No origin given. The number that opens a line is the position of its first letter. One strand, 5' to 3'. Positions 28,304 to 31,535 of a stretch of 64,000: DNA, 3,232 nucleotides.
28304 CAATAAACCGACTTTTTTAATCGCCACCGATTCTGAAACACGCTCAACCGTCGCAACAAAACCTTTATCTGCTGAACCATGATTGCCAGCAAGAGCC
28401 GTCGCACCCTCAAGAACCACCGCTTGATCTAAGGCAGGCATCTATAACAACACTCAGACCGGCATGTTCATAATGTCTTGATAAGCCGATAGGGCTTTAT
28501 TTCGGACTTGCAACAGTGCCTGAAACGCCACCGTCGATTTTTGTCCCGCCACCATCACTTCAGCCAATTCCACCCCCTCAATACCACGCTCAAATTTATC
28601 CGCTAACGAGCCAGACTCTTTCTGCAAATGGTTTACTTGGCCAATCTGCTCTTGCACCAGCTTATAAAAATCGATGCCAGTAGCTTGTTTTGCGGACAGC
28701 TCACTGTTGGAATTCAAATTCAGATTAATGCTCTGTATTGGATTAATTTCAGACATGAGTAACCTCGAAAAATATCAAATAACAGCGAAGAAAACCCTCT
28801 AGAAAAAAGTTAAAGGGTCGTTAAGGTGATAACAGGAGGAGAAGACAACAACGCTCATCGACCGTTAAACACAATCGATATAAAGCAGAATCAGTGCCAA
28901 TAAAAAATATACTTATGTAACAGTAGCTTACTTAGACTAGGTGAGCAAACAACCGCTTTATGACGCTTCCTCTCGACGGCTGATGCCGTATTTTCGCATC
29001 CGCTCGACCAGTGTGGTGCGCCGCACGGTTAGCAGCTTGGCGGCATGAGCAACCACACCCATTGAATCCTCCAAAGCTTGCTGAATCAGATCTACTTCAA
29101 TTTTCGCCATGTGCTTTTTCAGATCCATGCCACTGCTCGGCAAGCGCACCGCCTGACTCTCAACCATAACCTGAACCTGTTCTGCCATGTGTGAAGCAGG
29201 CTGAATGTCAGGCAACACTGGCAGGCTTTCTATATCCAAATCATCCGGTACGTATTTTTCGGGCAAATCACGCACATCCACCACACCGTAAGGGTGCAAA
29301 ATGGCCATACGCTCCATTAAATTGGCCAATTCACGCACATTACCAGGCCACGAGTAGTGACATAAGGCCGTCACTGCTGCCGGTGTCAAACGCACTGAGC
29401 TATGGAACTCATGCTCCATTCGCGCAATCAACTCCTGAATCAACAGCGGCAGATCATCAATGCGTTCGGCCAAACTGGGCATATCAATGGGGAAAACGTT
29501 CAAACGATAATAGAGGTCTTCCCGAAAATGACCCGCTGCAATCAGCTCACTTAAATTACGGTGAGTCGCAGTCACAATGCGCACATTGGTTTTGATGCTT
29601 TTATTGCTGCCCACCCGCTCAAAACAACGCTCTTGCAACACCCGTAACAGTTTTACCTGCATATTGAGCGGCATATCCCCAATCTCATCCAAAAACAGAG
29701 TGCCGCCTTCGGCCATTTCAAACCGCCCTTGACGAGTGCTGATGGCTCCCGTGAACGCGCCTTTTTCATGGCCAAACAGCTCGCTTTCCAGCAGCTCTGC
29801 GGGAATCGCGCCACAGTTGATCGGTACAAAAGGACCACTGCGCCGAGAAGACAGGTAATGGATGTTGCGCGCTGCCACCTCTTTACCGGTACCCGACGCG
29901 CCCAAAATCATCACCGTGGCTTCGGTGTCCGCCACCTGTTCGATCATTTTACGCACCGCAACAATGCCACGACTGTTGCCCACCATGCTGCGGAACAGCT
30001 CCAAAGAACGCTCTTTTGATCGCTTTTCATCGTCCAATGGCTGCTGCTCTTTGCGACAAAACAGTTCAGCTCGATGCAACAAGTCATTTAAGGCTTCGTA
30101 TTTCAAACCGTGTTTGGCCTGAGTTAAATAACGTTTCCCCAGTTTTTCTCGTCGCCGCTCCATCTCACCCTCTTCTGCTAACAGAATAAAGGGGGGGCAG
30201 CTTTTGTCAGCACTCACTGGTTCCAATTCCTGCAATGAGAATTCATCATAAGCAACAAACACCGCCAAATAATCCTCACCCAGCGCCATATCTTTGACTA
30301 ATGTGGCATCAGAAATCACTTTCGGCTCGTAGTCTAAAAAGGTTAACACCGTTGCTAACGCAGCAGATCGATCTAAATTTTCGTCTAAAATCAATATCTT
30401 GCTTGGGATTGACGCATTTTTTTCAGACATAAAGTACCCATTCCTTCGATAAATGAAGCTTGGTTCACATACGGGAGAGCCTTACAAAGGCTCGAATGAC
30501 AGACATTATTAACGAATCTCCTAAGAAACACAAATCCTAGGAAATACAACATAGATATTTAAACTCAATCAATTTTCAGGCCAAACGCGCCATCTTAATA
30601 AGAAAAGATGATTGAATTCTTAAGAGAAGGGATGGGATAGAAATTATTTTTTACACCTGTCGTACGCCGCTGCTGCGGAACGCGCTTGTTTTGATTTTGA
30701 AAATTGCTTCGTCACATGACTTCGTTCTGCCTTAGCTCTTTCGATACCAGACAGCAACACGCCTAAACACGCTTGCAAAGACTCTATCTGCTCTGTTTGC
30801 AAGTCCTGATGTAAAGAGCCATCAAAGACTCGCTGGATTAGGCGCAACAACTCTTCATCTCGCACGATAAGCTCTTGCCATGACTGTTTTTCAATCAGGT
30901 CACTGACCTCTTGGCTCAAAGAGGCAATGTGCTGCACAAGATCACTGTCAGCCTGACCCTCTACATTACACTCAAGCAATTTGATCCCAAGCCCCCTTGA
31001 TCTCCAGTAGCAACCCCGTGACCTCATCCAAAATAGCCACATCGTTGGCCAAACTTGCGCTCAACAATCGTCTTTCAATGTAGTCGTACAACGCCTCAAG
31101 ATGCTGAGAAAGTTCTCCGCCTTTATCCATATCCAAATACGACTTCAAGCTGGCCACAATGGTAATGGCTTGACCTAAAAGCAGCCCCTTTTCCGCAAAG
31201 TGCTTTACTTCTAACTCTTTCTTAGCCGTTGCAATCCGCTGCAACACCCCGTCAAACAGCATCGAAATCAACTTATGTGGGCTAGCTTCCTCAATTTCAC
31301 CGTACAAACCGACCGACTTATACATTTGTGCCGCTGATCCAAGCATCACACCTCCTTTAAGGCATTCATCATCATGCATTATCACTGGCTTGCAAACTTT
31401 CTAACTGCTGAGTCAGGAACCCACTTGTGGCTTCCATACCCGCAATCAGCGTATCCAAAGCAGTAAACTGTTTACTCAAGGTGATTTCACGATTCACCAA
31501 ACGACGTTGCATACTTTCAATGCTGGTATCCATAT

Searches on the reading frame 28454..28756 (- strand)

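Call 41: search_protein_families(library=pfam, proteins=[window:28454-28756:-], max_evalue=0.001)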
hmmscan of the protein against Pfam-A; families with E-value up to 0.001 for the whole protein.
window:28454-28756:- (100 aa): 1 family
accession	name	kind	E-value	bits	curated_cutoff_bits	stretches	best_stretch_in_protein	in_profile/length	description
PF02049.23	FliE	-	5.8e-26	90.9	22.4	1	16-100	6-89/89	Flagellar hook-basal body complex protein FliE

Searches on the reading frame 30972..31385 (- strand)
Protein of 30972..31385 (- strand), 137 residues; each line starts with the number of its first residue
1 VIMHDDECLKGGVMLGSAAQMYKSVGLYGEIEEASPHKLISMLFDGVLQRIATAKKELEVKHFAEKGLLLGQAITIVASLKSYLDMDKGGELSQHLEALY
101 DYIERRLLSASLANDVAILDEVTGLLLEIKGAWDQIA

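Call 41: search_protein_families(library=pfam, proteins=[window:30972-31385:-], max_evalue=0.001)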
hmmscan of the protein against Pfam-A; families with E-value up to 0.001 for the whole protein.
window:30972-31385:- (137 aa): 1 family
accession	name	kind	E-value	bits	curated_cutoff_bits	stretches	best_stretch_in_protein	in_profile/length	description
PF02561.19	FliS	-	4.9e-34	117.5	26.7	1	21-136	3-114/115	Flagellar protein FliS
